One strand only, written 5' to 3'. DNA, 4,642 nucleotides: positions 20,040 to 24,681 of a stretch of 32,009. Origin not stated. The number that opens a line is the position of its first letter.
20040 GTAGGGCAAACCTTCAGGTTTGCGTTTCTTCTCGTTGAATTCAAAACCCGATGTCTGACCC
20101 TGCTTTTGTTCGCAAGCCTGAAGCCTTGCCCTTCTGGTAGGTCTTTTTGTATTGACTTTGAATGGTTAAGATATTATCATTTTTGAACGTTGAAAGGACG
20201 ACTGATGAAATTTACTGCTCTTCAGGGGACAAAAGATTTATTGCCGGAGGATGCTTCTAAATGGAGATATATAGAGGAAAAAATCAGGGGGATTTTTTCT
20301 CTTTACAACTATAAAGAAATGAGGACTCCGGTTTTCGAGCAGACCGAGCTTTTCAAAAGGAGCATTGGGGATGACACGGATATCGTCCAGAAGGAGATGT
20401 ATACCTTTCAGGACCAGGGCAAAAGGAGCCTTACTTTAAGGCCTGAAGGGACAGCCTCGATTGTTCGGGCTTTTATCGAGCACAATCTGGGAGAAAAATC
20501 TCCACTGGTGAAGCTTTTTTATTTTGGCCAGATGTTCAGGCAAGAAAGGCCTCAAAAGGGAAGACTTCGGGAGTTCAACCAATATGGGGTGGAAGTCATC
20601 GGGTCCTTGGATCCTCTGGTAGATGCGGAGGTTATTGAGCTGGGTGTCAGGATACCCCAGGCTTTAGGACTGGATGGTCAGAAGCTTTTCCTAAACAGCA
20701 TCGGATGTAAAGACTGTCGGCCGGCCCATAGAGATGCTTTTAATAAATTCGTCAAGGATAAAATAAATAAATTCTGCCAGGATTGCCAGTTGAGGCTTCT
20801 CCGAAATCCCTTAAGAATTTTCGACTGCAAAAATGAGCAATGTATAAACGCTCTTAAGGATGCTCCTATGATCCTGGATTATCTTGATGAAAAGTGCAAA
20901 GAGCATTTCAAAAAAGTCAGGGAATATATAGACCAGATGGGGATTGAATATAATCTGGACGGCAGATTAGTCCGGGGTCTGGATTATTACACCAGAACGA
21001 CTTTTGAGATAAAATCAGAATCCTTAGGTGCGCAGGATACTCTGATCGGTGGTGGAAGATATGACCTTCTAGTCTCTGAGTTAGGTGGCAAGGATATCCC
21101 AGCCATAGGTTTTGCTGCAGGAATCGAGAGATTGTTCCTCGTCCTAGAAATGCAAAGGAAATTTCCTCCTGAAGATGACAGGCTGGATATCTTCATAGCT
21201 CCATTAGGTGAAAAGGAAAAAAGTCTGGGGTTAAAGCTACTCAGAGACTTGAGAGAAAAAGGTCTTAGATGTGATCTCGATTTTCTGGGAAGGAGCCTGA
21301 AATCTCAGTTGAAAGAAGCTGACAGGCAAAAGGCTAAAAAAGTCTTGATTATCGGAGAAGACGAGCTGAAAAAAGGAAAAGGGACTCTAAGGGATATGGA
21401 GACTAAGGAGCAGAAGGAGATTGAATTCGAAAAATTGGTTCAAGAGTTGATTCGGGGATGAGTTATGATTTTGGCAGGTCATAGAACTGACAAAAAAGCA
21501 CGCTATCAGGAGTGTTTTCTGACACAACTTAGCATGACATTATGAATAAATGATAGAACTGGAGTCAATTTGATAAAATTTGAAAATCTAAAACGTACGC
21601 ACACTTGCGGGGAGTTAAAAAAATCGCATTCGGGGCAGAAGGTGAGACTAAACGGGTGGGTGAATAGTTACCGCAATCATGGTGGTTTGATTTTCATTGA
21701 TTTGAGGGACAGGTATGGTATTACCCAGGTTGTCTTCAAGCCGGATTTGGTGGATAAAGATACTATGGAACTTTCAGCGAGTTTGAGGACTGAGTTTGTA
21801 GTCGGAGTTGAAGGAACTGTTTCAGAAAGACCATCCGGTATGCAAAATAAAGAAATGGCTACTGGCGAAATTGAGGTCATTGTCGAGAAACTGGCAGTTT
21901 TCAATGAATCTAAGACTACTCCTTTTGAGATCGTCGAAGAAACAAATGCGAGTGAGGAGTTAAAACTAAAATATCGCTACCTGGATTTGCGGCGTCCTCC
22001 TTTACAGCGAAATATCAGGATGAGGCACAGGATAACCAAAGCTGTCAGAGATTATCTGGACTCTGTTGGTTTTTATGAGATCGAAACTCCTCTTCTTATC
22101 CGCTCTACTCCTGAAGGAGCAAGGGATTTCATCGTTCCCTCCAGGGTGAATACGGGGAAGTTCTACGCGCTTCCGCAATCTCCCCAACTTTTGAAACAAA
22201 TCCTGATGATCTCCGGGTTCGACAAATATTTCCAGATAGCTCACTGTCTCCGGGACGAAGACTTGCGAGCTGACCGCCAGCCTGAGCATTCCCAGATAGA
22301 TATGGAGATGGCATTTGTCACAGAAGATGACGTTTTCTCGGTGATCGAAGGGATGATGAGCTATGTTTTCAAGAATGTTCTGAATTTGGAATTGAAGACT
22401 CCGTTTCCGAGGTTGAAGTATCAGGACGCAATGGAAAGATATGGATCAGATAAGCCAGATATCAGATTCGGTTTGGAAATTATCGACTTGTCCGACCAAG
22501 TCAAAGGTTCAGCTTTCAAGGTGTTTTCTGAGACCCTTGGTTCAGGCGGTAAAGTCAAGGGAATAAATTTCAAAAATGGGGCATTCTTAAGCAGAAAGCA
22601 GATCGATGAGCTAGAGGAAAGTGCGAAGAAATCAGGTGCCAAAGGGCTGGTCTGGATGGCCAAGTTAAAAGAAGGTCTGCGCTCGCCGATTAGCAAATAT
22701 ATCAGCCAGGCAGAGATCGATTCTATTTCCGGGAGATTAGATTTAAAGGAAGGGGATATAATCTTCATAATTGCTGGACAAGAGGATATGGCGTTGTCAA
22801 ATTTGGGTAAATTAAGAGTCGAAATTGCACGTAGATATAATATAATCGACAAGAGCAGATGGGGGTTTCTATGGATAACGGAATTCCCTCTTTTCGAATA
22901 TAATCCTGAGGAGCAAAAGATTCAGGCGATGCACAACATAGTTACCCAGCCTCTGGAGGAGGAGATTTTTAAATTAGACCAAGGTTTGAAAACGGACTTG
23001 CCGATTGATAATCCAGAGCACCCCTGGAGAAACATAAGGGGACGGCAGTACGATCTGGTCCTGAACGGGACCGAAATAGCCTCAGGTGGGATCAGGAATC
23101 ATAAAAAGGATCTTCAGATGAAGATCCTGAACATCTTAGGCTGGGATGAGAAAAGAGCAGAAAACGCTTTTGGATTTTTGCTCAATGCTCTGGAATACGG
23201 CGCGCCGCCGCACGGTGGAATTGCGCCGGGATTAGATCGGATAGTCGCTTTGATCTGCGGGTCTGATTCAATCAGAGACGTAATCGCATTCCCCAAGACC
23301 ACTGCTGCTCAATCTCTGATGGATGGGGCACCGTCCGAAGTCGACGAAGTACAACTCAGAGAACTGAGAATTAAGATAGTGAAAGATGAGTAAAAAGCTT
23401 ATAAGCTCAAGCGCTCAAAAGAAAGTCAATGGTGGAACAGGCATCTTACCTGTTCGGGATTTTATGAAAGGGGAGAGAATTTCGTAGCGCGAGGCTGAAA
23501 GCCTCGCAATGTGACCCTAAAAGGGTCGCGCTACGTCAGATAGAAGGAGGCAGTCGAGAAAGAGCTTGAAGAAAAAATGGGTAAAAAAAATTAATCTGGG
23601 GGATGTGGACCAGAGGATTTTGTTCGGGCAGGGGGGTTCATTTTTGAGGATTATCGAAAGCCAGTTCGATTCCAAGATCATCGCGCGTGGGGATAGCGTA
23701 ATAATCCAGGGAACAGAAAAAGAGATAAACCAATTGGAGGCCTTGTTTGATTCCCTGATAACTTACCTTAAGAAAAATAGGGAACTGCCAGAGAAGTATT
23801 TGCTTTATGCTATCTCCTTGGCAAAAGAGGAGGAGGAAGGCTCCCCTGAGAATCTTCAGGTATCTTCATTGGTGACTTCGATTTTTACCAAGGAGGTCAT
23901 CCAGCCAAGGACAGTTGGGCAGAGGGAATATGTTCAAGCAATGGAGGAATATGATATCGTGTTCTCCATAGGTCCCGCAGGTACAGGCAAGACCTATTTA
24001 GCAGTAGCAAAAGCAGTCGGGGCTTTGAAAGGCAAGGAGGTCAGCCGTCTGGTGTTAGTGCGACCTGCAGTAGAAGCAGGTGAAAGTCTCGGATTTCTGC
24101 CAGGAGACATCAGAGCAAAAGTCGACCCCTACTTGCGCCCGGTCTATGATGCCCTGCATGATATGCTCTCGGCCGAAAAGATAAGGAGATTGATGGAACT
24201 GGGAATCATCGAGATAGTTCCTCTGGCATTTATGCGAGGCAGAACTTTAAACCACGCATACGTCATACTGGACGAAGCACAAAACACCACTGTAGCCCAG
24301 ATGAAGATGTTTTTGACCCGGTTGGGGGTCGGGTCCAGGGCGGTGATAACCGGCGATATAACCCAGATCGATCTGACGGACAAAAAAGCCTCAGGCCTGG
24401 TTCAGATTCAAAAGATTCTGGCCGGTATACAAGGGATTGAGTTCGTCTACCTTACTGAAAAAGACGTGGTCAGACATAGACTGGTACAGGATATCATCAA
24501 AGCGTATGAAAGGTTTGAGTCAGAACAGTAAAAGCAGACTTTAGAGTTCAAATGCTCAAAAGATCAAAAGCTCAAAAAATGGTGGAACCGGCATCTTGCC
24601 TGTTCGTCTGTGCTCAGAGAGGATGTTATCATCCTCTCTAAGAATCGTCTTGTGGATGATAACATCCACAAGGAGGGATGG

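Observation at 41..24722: Unusually diverse superfamily of GTAG-headed REP-like hairpins (about 19 copies, about 10 stem classes) with no RAYT in the window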

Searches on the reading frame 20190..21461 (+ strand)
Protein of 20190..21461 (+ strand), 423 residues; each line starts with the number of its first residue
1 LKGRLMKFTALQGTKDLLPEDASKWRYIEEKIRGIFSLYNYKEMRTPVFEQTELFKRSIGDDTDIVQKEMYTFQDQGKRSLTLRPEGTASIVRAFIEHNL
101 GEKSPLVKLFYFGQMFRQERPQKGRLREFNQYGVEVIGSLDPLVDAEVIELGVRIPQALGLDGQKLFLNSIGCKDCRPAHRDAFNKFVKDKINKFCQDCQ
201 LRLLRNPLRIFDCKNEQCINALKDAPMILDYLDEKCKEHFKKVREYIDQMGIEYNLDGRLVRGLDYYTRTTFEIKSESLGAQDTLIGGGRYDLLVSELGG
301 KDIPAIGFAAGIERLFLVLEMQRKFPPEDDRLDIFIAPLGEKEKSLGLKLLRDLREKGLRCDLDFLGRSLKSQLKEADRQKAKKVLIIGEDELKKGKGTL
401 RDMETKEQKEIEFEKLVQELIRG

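Call 6: search_protein_families(library=pfam, proteins=[window:20190-21461:+])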
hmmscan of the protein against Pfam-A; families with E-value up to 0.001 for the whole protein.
window:20190-21461:+ (423 aa): 4 families
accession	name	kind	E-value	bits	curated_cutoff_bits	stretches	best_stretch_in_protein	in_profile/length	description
PF13393.11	tRNA-synt_His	-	6.2e-48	164.1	25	1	13-315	1-308/308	Histidyl-tRNA synthetase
PF03129.25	HGTP_anticodon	-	5.7e-16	58.9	21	1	334-420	2-91/94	Anticodon binding domain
PF00587.30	tRNA-synt_2b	-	1.6e-14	54.8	29.3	1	71-315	1-171/179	tRNA synthetase class II core domain (G, H, P, S and T)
PF01409.25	tRNA-synt_2d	-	0.00012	22.1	19.8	1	26-134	20-130/246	tRNA synthetases class II core domain (F)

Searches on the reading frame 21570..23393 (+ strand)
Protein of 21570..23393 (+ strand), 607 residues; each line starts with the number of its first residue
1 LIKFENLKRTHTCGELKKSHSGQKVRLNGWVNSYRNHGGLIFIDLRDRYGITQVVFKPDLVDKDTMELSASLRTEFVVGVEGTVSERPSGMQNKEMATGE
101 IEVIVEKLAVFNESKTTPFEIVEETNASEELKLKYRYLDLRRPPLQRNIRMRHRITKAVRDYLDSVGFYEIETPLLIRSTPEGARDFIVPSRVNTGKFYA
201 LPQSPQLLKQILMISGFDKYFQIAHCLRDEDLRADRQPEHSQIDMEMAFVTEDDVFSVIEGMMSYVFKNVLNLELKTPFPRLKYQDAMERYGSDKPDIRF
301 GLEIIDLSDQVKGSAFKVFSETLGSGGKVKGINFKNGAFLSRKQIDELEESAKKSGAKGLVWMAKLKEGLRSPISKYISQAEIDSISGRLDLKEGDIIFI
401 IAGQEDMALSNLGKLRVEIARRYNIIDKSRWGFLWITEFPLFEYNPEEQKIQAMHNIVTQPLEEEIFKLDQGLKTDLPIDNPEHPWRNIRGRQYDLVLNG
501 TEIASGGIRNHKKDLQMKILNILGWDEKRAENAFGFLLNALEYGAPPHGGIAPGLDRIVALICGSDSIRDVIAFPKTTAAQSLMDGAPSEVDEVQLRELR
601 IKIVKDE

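Call 6: search_protein_families(library=pfam, proteins=[window:21570-23393:+])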
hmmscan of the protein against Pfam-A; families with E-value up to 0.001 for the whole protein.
window:21570-23393:+ (607 aa): 3 families
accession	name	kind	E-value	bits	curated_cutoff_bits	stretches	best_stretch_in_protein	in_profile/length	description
PF00152.25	tRNA-synt_2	-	4.7e-114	381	25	1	128-577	1-307/308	tRNA synthetases class II (D, K and N)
PF02938.19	GAD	-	1.7e-22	79.9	23.4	1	319-409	1-92/95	GAD domain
PF01336.31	tRNA_anti-codon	-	1.5e-17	63.7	27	1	25-108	1-72/75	OB-fold nucleic acid binding domain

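Call 34: find_homologous_proteins(query=window:21570-23393:+, max_evalue=1e-50)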
Query window:21570-23393:+ (607 aa): 8000 proteins with E <= 1e-50 among 8000 candidates; the best 120 are listed.
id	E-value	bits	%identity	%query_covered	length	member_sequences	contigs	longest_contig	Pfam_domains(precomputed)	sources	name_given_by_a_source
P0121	0.0e+0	1282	93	100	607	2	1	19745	PF01336.32,PF02938.20,PF00152.26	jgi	jgi:aspartyl-tRNA synthetase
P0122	0.0e+0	1265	90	100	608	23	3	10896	PF01336.32,PF02938.20,PF00152.26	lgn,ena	-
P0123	0.0e+0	1250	90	100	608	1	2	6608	PF01336.32,PF02938.20,PF00152.26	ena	-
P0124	0.0e+0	1250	90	100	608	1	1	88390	PF01336.32,PF02938.20,PF00152.26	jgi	-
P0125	0.0e+0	1212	91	96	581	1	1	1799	PF01336.32,PF02938.20,PF00152.26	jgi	-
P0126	0.0e+0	1207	86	100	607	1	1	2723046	PF01336.32,PF02938.20,PF00152.26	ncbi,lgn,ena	-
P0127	0.0e+0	1198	86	100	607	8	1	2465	PF01336.32,PF02938.20,PF00152.26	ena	-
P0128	0.0e+0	1192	85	100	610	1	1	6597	PF01336.32,PF02938.20,PF00152.26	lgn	-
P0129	0.0e+0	1191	85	100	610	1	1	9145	PF01336.32,PF02938.20,PF00152.26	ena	-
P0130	0.0e+0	1184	93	93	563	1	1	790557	PF01336.32,PF02938.20,PF00152.26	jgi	jgi:aspartyl-tRNA synthetase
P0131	0.0e+0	1183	85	100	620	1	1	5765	PF01336.32,PF02938.20,PF00152.26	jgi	jgi:aspartyl-tRNA synthetase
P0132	0.0e+0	1182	92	94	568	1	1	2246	PF01336.32,PF02938.20,PF00152.26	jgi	-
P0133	0.0e+0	1181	84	100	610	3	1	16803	PF01336.32,PF02938.20,PF00152.26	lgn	-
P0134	0.0e+0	1180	84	100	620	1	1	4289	PF01336.32,PF02938.20,PF00152.26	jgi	jgi:aspartyl-tRNA synthetase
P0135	0.0e+0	1180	84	100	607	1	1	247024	PF01336.32,PF02938.20,PF00152.26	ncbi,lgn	-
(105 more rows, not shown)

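Call 35: find_encoding_contigs(protein=P0126, flank=10000, max_places=2)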
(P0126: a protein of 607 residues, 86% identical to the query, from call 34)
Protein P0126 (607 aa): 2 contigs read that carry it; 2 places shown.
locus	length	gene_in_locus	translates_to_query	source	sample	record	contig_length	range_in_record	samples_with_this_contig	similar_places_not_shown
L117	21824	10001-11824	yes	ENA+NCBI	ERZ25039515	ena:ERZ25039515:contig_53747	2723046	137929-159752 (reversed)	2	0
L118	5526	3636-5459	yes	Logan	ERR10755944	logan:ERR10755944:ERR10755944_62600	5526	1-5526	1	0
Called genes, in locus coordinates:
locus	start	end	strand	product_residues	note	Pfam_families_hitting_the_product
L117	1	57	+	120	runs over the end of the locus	PF13366:PDDEXK_3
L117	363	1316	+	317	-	PF00930:DPPIV_N (faint), PF07676:PD40 (faint), PF26549:Tricorn_N, PF26550:Tricorn_2nd, PF26549:Tricorn_N (weak)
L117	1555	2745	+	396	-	PF00082:Peptidase_S8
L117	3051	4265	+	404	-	PF13860:FlgD_ig (weak), PF18962:Por_Secre_tail (faint)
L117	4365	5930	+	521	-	PF00149:Metallophos, PF02872:5_nucleotid_C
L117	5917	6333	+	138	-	PF04892:VanZ-LLP1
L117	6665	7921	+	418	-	PF13393:tRNA-synt_His, PF00587:tRNA-synt_2b, PF03129:HGTP_anticodon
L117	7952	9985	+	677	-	PF07719:TPR_2 (faint), PF13181:TPR_8 (faint), PF13643:DUF4145 (weak)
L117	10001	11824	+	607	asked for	PF01336:tRNA_anti-codon, PF00152:tRNA-synt_2, PF02938:GAD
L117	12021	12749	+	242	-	PF04355:BamE (faint)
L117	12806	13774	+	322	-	PF02562:PhoH, PF13245:AAA_19 (weak), PF13604:AAA_30 (weak)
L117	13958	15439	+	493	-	PF07698:7TM-7TMR_HD, PF01966:HD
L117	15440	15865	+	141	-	PF02130:YbeY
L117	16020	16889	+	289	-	PF00571:CBS, PF03471:CorC_HlyC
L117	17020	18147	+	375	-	PF04015:DUF362, PF00037:Fer4 (faint), PF12797:Fer4_2 (faint), PF12838:Fer4_7 (weak)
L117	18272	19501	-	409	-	PF21269:TreT_GT1, PF00534:Glycos_transf_1, PF13692:Glyco_trans_1_4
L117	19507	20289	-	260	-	PF19027:DUF5752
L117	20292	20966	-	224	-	PF05552:MS_channel_1st_1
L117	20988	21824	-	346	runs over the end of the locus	PF21088:MS_channel_1st, PF00924:MS_channel_2nd, PF21082:MS_channel_3rd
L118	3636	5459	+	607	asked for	PF01336:tRNA_anti-codon, PF00152:tRNA-synt_2, PF02938:GAD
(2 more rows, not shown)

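Call 36: find_encoding_contigs(protein=P0130, flank=10000, max_places=2)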
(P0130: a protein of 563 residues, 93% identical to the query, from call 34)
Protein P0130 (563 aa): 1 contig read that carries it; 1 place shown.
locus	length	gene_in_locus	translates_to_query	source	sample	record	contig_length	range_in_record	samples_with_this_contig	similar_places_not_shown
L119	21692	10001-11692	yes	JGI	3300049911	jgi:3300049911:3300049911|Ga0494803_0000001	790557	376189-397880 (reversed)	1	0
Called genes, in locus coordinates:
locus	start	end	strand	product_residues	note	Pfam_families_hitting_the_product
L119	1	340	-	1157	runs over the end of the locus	-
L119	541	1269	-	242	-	PF13709:DUF4159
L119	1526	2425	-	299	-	-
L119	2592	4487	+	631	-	PF01590:GAF, PF13185:GAF_2, PF13492:GAF_3, PF00158:Sigma54_activat, PF14532:Sigma54_activ_2, PF07728:AAA_5 (weak), PF25601:AAA_lid_14, PF02954:HTH_8 (weak), +1 more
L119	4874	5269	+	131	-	PF13366:PDDEXK_3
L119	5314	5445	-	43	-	-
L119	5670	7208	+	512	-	PF00149:Metallophos (weak), PF02872:5_nucleotid_C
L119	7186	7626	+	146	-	PF04892:VanZ-LLP1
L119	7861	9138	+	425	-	PF13393:tRNA-synt_His, PF00587:tRNA-synt_2b, PF03129:HGTP_anticodon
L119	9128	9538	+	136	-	PF05168:HEPN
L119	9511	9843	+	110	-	PF01909:NTP_transf_2, PF18765:Polbeta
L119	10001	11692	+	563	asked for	PF01336:tRNA_anti-codon, PF00152:tRNA-synt_2, PF02938:GAD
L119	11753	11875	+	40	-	-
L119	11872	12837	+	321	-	PF02562:PhoH, PF13245:AAA_19, PF13604:AAA_30 (weak)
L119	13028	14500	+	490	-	PF07698:7TM-7TMR_HD, PF01966:HD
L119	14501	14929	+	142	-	PF02130:YbeY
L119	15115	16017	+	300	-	PF00571:CBS, PF03471:CorC_HlyC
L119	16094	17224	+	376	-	PF04015:DUF362, PF00037:Fer4 (faint), PF12838:Fer4_7 (weak)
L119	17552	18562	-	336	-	PF14378:PAP2_3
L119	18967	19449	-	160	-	PF13585:CHU_C (weak), PF18962:Por_Secre_tail, PF13860:FlgD_ig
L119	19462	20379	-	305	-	PF06280:fn3_5 (weak)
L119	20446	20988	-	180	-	-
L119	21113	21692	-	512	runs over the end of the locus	-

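Call 37: find_encoding_contigs(protein=P0124, flank=10000, max_places=2)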
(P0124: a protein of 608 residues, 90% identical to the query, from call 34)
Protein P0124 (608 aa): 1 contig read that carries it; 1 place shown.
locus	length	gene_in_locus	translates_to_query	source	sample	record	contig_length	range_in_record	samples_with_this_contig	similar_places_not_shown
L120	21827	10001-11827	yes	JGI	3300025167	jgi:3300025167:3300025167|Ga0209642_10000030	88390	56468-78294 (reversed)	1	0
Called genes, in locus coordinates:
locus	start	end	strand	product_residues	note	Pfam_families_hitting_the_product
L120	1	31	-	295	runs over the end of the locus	-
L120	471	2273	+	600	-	PF11849:DUF3369 (weak), PF01590:GAF, PF13185:GAF_2, PF13492:GAF_3, PF00158:Sigma54_activat, PF14532:Sigma54_activ_2, PF07728:AAA_5 (weak), PF25601:AAA_lid_14, +1 more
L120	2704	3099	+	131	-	PF13366:PDDEXK_3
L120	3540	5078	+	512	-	PF00149:Metallophos, PF02872:5_nucleotid_C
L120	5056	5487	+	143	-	PF04892:VanZ-LLP1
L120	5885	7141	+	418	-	PF13393:tRNA-synt_His, PF00587:tRNA-synt_2b, PF03129:HGTP_anticodon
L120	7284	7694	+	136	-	PF05168:HEPN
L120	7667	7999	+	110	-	PF01909:NTP_transf_2, PF18765:Polbeta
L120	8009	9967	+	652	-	-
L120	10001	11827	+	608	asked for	PF01336:tRNA_anti-codon, PF00152:tRNA-synt_2, PF02938:GAD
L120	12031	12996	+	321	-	PF02562:PhoH, PF13245:AAA_19, PF13604:AAA_30 (weak)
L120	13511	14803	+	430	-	PF07698:7TM-7TMR_HD, PF01966:HD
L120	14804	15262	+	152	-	PF02130:YbeY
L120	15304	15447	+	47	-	-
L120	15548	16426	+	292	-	PF00571:CBS, PF03471:CorC_HlyC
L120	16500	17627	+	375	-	PF04015:DUF362, PF00037:Fer4 (faint), PF12838:Fer4_7 (weak)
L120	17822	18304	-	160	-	PF13585:CHU_C (weak), PF18962:Por_Secre_tail, PF13860:FlgD_ig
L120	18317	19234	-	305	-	PF06280:fn3_5 (weak)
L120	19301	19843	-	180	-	-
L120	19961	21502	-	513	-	PF07494:Reg_prop (faint)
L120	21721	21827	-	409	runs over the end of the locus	PF21269:TreT_GT1, PF00534:Glycos_transf_1, PF13692:Glyco_trans_1_4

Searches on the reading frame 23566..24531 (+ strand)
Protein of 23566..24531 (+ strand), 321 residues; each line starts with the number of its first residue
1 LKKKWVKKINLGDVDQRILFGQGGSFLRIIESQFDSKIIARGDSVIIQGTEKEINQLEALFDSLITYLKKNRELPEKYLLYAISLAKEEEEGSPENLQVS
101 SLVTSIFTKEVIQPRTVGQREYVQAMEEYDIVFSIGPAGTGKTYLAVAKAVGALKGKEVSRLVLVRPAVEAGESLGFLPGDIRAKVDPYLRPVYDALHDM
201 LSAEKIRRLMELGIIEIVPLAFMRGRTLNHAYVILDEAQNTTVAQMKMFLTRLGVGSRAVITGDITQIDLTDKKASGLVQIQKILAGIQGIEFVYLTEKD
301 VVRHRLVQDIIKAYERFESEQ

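Call 6: search_protein_families(library=pfam, proteins=[window:23566-24531:+])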
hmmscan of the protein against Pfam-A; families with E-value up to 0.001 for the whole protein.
window:23566-24531:+ (321 aa): 3 families
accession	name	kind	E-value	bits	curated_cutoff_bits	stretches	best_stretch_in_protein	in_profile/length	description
PF02562.22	PhoH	-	4.5e-94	314.1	27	1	112-315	2-205/205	PhoH-like protein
PF13245.12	AAA_19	-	2e-07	31.7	25.1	1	119-268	1-129/134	AAA domain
PF13604.12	AAA_30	-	3.5e-06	27.3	27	1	117-268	4-128/191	AAA domain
